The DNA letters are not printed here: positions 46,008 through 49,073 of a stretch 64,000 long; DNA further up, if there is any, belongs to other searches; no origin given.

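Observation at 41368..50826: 9-kb island between xerD and trpA: TraD-type coupling ATPase with HD/MOBH-like proteins but no secretion machinery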

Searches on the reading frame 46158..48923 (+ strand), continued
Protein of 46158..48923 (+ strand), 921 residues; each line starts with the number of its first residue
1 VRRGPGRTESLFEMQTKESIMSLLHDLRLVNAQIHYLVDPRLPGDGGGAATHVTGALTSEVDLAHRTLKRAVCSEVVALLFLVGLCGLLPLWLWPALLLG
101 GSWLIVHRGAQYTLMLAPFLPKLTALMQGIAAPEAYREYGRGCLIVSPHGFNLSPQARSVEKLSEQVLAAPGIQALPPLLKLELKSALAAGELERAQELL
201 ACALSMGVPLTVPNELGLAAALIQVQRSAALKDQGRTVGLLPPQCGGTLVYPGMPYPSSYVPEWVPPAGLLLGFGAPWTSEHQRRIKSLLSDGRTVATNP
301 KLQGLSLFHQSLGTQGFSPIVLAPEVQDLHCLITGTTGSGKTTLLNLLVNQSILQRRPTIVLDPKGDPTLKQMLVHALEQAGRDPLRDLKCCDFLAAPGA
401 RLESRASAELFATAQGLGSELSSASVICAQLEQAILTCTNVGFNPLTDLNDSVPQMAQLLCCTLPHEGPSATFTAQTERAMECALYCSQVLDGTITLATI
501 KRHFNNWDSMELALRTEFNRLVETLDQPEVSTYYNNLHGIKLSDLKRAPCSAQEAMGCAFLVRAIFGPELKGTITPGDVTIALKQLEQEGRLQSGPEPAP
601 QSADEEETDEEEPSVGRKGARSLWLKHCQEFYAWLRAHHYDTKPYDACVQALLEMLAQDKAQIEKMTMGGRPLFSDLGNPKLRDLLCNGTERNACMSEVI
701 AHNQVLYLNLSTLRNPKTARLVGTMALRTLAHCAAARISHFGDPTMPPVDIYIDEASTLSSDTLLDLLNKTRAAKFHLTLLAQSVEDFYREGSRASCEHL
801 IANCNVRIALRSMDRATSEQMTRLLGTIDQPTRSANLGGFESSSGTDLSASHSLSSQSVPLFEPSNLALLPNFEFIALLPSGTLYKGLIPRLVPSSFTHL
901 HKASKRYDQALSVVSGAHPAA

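Call 19: search_protein_families(library=pfam, proteins=[L002:10763-11941:+, L005:6388-7524:+, L006:11948-13018:+, L003:9984-10520:+, L004:5069-7003:+, L004:7021-7878:+, L004:7890-11285:+, L004:11642-13564:+, L004:285-695:+, L006:6190-8028:+], max_evalue=0.1)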
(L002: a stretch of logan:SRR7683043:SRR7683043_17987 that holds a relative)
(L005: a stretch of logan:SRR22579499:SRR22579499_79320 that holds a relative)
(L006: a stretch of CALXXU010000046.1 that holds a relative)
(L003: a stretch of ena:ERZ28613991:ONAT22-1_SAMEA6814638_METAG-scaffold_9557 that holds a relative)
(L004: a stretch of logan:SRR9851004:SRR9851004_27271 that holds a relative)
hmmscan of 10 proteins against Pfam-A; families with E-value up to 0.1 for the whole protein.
L002:10763-11941:+ (392 aa): 0 families

L005:6388-7524:+ (378 aa): 0 families

L006:11948-13018:+ (356 aa): 1 family
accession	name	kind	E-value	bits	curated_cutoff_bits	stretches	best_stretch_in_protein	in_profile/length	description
PF10428.14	SOG2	-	0.00011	22.3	26.9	1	113-319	125-316/475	RAM signalling pathway protein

L003:9984-10520:+ (178 aa): 2 families
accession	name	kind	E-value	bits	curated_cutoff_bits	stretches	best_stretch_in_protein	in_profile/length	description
PF13324.12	GCIP_N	-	0.034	14.7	27.5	1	20-90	27-97/144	Grap2 and cyclin-D-interacting, N-terminal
PF07514.17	TraI_2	-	0.08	12.3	23.9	1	55-113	32-90/324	Putative helicase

L004:5069-7003:+ (644 aa): 1 family
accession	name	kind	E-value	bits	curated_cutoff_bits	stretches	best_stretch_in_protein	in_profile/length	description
PF09572.16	RE_XamI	-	0.023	14.6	25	1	270-367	59-157/256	XamI restriction endonuclease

L004:7021-7878:+ (285 aa): 0 families

L004:7890-11285:+ (1131 aa): 2 families
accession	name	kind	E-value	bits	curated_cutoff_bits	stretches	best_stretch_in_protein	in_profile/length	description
PF07514.17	TraI_2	-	6.4e-15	55.4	23.9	2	300-363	20-83/324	Putative helicase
PF18019.7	Cas3_HD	-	0.077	13.4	23.1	0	626-795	57-144/207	Cas3, HD domain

L004:11642-13564:+ (640 aa): 0 families

L004:285-695:+ (136 aa): 0 families

L006:6190-8028:+ (612 aa): 0 families

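Call 20: search_dna_similar(query=window:46218-48923:+, collection=plasmids, mode=protein, max_rows=25, rows=spread)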
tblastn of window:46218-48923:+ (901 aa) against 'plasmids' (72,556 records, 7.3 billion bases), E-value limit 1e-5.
Records with a match: 2905; places in all: 2926; records where one place covers at least 80% of the query: 0.
Best place of each record, by identity: <60% 2905.
By first word of the organism name: Klebsiella 922; Escherichia 623; Salmonella 518; Enterobacter 316; Citrobacter 194; Providencia 74; Vibrio 41; Raoultella 28; Proteus 22; Cupriavidus 17; and 37 more.
By predicted mobility (MOB-suite, as given by PLSDB): conjugative 2799; mobilizable 73; non-mobilizable 33.
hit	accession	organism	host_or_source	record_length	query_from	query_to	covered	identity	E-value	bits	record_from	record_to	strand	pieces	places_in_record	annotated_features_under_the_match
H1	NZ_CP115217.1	Pseudomonas aeruginosa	Homo sapiens,culture samples from human ...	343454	606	892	32%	29.7%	2e-11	76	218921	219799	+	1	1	traD: conjugative transfer system coupling protein TraD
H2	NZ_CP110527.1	Klebsiella pneumoniae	natural water sources close by farm or ...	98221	612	872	29%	28.6%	2e-11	76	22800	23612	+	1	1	traD: conjugative transfer system coupling protein TraD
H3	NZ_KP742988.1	Salmonella enterica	stool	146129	612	872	29%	28.6%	2e-11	76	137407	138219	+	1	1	traD: conjugative transfer system coupling protein TraD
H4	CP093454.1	Klebsiella pneumoniae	Homo sapiens,Isolated from blood of an ...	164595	612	872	29%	28.6%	2e-11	76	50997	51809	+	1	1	traD: conjugative transfer system coupling protein TraD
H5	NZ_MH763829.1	Citrobacter freundii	Poecilia reticulata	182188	612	872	29%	28.6%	2e-11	76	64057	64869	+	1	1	traD: conjugative transfer system coupling protein TraD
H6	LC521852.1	Klebsiella pneumoniae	Homo sapiens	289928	612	872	29%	28.6%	2e-11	76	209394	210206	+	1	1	conjugative coupling factor TraD, PFGI-1 class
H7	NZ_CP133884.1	Klebsiella pneumoniae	Homo sapiens,blood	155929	612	872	29%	28.6%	2e-11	76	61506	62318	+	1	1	traD: conjugative transfer system coupling protein TraD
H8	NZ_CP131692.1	Klebsiella pneumoniae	Homo sapiens,culture,blood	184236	612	872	29%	28.6%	2e-11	76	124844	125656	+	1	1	traD: conjugative transfer system coupling protein TraD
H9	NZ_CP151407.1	Azonexus hydrophilus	metagenomic assembly,groundwater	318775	626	872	27%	29.1%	2e-12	79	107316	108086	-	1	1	traD: conjugative transfer system coupling protein TraD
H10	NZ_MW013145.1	Klebsiella pneumoniae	-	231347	633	874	27%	28.6%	8e-10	71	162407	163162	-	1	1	traD: conjugative transfer system coupling protein TraD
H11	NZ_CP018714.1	Klebsiella pneumoniae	Homo sapiens,abdominal drainage fluid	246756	633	874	27%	28.2%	1e-9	71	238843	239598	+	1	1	traD: conjugative transfer system coupling protein TraD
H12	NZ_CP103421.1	Klebsiella variicola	banana,Cell culture,banana with sheath ...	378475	633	874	27%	28.2%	2e-9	69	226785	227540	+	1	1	type IV secretion system DNA-binding domain-containing protein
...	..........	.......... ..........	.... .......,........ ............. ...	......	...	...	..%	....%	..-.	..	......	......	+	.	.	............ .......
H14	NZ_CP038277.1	Raoultella ornithinolytica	sediment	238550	633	874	27%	27.4%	9e-9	67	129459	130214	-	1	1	traD: conjugative transfer system coupling protein TraD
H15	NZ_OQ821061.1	Enterobacter asburiae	-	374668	614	806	21%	29.3%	1e-10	74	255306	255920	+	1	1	traD: conjugative transfer system coupling protein TraD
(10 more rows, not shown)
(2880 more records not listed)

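Call 21: get_annotated_region(hit=H3, flank=6000)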
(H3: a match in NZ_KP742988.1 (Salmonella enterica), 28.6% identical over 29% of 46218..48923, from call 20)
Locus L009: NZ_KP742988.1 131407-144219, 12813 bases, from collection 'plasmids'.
description: Salmonella enterica subsp. enterica serovar Senftenberg strain BCH02406 plasmid pNDM-SAL, complete sequence
organism: Salmonella enterica (NCBI taxid 28150)
taxonomy: Bacteria; Pseudomonadota; Gammaproteobacteria; Enterobacterales; Enterobacteriaceae; Salmonella; Salmonella enterica
host: -; source: stool; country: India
typing (MOB-suite, as given by PLSDB): conjugative; replicon IncC; relaxase MOBH,MOBH; mating-pair formation MPF_F
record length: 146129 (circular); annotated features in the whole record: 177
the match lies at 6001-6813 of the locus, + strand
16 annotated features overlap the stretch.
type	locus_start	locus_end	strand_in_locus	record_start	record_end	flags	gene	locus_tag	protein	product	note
CDS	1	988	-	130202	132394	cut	-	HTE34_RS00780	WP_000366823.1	DNA topoisomerase 3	GO:0006265 - DNA topological change [Evidence IEA]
CDS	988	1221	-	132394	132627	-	-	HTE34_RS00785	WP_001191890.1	hypothetical protein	-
CDS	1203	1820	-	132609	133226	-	-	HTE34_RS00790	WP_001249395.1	hypothetical protein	-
CDS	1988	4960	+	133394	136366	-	mobH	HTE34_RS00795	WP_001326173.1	MobH family relaxase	-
CDS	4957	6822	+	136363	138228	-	traD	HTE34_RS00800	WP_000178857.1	conjugative transfer system coupling protein TraD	GO:0015074 - DNA integration [Evidence IEA]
CDS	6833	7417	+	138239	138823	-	-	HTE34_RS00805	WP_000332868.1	hypothetical protein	-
CDS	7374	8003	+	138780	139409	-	-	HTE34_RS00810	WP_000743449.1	DUF4400 domain-containing protein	-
CDS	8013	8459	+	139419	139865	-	-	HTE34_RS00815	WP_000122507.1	hypothetical protein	-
CDS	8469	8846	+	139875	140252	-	-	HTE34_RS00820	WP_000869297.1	hypothetical protein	-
CDS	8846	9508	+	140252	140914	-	-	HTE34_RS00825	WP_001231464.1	hypothetical protein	-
CDS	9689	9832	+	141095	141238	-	-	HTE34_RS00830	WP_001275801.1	hypothetical protein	-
CDS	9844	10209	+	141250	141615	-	-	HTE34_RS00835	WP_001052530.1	hypothetical protein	-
CDS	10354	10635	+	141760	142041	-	traL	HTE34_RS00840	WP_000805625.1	type IV conjugative transfer system protein TraL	-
CDS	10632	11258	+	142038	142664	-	-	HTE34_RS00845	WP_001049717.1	TraE/TraK family type IV conjugative transfer system protein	-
CDS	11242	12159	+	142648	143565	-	-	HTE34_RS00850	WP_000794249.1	type-F conjugative transfer system secretin TraK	-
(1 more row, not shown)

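Call 35: search_protein_families(library=padloc, proteins=[window:46218-48923:+, L001:9179-9928:+, L006:6190-8028:+], max_evalue=0.1)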
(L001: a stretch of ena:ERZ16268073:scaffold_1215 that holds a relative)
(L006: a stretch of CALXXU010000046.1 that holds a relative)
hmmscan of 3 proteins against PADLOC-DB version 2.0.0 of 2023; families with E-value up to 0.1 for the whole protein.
window:46218-48923:+ (901 aa): 8 families
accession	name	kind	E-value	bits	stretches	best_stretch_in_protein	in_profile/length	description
PDLC04140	mad8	-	2.8e-16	57.9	2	310-486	29-129/314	mads_8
PDLC01055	HerA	-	0.00094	16.1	1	305-339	154-188/532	Type III coevolved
PDLC04105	HerA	-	0.0042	13.7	1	310-347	168-206/576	-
PDLC04135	mad3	-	0.0052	14.4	1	307-328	22-42/374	mads_3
PDLC04103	HerA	-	0.0085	12.5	1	309-347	173-211/579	-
PDLC05065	PDC-S68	-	0.019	10.7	1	313-346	625-658/1221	-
PDLC00290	PtuA1|PtuA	-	0.02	12.3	1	311-332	26-47/414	AAA ATPase domain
PDLC00303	PtuA1|PtuA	-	0.054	10.6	1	312-342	16-46/386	AAA ATPase domain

L001:9179-9928:+ (249 aa): 0 families

L006:6190-8028:+ (612 aa): 0 families

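Call 72: find_related_loci(query=A1, collection=metagenome_contigs, flank=10000)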
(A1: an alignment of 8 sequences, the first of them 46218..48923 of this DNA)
Query A1 (901 aa) in metagenome_contigs; peptide patterns used: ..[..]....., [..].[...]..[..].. (x = any residue, [..] = any of these).
600 stretches matched a pattern (row limit reached: there are more); 349 encode a relative of the query (tblastn E <= 1e-3); the best 80 are kept; 80 distinct loci.
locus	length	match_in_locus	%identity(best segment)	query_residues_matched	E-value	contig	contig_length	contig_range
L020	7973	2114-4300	29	243-870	2e-40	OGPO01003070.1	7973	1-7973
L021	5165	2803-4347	31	247-872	1e-26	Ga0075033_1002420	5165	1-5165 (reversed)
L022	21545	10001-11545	31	247-872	1e-25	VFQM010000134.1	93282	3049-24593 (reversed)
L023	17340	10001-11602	28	250-870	5e-23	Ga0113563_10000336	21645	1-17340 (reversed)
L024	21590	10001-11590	29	247-872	5e-23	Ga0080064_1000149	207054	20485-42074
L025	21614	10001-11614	30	248-876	7e-22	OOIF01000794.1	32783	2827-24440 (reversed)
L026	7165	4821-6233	30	310-876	6e-22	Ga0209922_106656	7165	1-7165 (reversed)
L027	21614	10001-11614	30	248-876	7e-22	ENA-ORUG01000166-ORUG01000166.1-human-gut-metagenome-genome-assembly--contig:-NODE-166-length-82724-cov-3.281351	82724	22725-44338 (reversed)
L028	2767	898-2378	32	247-872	4e-22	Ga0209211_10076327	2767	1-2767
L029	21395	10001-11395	30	310-870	9e-22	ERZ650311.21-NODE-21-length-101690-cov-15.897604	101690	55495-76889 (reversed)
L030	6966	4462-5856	30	310-870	7e-22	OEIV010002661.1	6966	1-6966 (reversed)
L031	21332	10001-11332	29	310-872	1e-21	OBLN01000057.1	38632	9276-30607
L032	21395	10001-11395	28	310-870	1e-21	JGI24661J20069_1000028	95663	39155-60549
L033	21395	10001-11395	28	310-870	1e-21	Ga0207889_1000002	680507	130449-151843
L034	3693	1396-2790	30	310-870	1e-21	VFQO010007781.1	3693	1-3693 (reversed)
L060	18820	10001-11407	32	275-876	1e-19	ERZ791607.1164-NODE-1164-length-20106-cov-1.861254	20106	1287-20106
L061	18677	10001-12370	28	244-870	1e-37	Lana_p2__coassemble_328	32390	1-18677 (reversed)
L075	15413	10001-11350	27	310-870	3e-15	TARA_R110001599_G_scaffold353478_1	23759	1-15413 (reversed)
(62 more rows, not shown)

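Call 77: search_solved_structures(query=A1, max_evalue=0.001)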
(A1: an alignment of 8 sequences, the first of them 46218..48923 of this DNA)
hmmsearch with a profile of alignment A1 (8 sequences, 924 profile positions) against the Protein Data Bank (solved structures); distinct sequences matched with E-value up to 0.001: 1.
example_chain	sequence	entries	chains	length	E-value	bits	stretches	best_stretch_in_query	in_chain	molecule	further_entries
6sz9_A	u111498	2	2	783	0.00014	23.2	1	302-360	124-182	IcmO (DotL)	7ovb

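Call 80: search_protein_families(library=pfam, proteins=[L061:9062-14305:+, L020:1250-7447:+, L061:6803-8596:+, L061:1613-3487:-, L061:4058-4936:-, L061:5363-6298:-], max_evalue=0.01)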
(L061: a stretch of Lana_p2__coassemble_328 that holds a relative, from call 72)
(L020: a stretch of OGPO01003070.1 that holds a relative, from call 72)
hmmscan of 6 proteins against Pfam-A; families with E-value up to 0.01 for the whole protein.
L061:9062-14305:+ (1747 aa): 6 families
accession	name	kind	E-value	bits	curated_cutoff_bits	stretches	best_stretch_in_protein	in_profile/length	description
PF10412.15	TrwB_AAD_bind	-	8e-17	61.6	20.5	2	938-1094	223-377/387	Type IV secretion-system coupling protein DNA-binding domain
PF12696.13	TraG-D_C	-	3.8e-13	49.9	22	1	961-1084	2-125/126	TraM recognition site of TraD and TraG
PF01935.23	DUF87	-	1.6e-07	32.1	23.2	1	371-416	16-63/220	Helicase HerA, central domain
PF12846.13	AAA_10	-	1.2e-05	24.9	27.5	1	377-426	21-70/362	AAA-like domain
PF02534.20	T4SS-DNA_transf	-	4.9e-05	22.8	20.1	1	933-1064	276-408/468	Type IV secretory system Conjugative DNA transfer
PF01580.24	FtsK_SpoIIIE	-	0.00085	19.3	24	1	361-404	23-66/221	FtsK/SpoIIIE family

L020:1250-7447:+ (2065 aa): 6 families
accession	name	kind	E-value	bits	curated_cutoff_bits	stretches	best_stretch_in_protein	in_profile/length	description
PF10412.15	TrwB_AAD_bind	-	9.2e-16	58.1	20.5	2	863-1007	234-376/387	Type IV secretion-system coupling protein DNA-binding domain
PF12696.13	TraG-D_C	-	2.2e-11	44.2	22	1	875-997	2-124/126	TraM recognition site of TraD and TraG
PF01935.23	DUF87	-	2.8e-07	31.3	23.2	1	348-392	17-63/220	Helicase HerA, central domain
PF12846.13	AAA_10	-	1.8e-05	24.4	27.5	1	352-402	20-70/362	AAA-like domain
PF01580.24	FtsK_SpoIIIE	-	0.00031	20.7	24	1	335-380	21-66/221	FtsK/SpoIIIE family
PF02534.20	T4SS-DNA_transf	-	0.00038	19.9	20.1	0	809-980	242-404/468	Type IV secretory system Conjugative DNA transfer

L061:6803-8596:+ (597 aa): 0 families

L061:1613-3487:- (624 aa): 3 families
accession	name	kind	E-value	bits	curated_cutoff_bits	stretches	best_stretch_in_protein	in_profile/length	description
PF01103.29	Omp85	-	1.7e-25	90.7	24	1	315-624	6-325/325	Omp85 superfamily domain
PF17243.7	POTRA_TamA_1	-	1e-16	61.2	26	1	75-148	2-73/74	POTRA domain TamA domain 1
PF07244.20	POTRA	-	5.4e-08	33.9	21.3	0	175-226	19-69/79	Surface antigen variable number repeat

L061:4058-4936:- (292 aa): 14 families
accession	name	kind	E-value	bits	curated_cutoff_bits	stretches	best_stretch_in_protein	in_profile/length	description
PF13174.12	TPR_6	-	2.2e-12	47.2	26.3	1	245-276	1-32/33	Tetratricopeptide repeat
PF07719.23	TPR_2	-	1.7e-09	37.5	27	1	244-277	1-34/34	Tetratricopeptide repeat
PF13428.12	TPR_14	-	2.4e-08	34.3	23.5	0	244-282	1-39/44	Tetratricopeptide repeat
PF13181.12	TPR_8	-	1.1e-07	31.9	25.7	1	245-276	2-33/34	Tetratricopeptide repeat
PF16331.10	TolA_bind_tri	-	3.6e-06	27.4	30.1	1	41-82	8-49/76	TolA binding protein trimerisation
PF00515.34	TPR_1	-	8.3e-06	25.8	27.8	1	244-277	1-34/34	Tetratricopeptide repeat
PF13432.12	TPR_16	-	8.4e-06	26.6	32.7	1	175-240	1-62/65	Tetratricopeptide repeat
PF13431.12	TPR_17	-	0.00037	21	24.4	0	243-264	12-33/34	Tetratricopeptide repeat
PF16515.11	HIP1_clath_bdg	-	0.0032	18.2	28.8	1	41-89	35-83/99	Clathrin-binding domain of Huntingtin-interacting protein 1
PF13525.12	YfiO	-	0.0033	17.7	25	1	170-288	41-134/203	Outer membrane lipoprotein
PF14559.12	TPR_19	-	0.0049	17.6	25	0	182-228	2-45/68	Tetratricopeptide repeat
PF13424.12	TPR_12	-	0.0066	17.1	30.1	0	238-274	39-75/77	Tetratricopeptide repeat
PF09976.15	TPR_21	-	0.0069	16.6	25.5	1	172-232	77-136/193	Tetratricopeptide repeat-like domain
PF13371.12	TPR_9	-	0.0073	16.7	35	0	243-284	28-69/73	Tetratricopeptide repeat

L061:5363-6298:- (311 aa): 2 families
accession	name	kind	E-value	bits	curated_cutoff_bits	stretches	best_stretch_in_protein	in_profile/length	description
PF00669.25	Flagellin_N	-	2.7e-40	138.1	26.6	1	5-142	1-138/139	Bacterial flagellin N-terminal helical region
PF00700.27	Flagellin_C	-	3.6e-20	72.5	23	1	224-309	1-86/86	Bacterial flagellin C-terminal helical region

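Call 84: search_protein_families(library=padloc, proteins=[L061:6803-8596:+, L061:9062-14305:+, L020:1250-7447:+, P0008, L004:5069-7003:+, L004:7890-11285:+, P0006], max_evalue=0.01)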
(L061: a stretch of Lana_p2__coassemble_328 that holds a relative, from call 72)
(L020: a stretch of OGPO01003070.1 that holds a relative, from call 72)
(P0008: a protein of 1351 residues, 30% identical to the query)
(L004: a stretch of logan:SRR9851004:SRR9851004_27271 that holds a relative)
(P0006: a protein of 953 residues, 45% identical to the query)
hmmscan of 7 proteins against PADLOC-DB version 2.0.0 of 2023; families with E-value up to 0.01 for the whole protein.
L061:6803-8596:+ (597 aa): 1 family
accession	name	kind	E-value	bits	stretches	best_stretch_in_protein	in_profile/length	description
PDLC04093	SIR2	-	0.0068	13.4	0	497-543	269-314/395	-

L061:9062-14305:+ (1747 aa): 4 families
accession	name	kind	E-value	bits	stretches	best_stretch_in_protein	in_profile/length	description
PDLC04140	mad8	-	3.8e-15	54.2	2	960-1040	192-267/314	mads_8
PDLC04105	HerA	-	1.5e-05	21.8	0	360-429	149-220/576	-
PDLC01055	HerA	-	3e-05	21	1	372-415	152-197/532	Type III coevolved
PDLC04103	HerA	-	0.0025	14.2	1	376-417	171-212/579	-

L020:1250-7447:+ (2065 aa): 3 families
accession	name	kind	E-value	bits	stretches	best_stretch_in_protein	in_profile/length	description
PDLC04140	mad8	-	2.8e-13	48.1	2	353-407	27-70/314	mads_8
PDLC04105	HerA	-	4.3e-05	20.3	0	352-406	165-221/576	-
PDLC01055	HerA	-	7.8e-05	19.7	1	348-391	152-197/532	Type III coevolved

P0008 (1351 aa): 5 families
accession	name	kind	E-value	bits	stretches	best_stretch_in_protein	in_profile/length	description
PDLC04140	mad8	-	7.1e-15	53.3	2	855-934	189-264/314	mads_8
PDLC04105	HerA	-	1.3e-05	22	1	343-385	163-206/576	-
PDLC01055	HerA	-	0.00026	17.9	1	342-381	153-194/532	Type III coevolved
PDLC02684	DndH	-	0.005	12.3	1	343-379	1364-1408/1715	DndH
PDLC04103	HerA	-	0.0097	12.3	0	344-386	170-212/579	-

L004:5069-7003:+ (644 aa): 0 families

L004:7890-11285:+ (1131 aa): 0 families

P0006 (953 aa): 4 families
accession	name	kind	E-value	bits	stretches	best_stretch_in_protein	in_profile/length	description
PDLC04140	mad8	-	4e-15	54.1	2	301-397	18-101/314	mads_8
PDLC01055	HerA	-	0.00048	17.1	1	312-345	158-191/532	Type III coevolved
PDLC04103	HerA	-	0.0052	13.2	1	313-350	174-211/579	-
PDLC04135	mad3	-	0.0068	14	0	300-331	13-42/374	mads_3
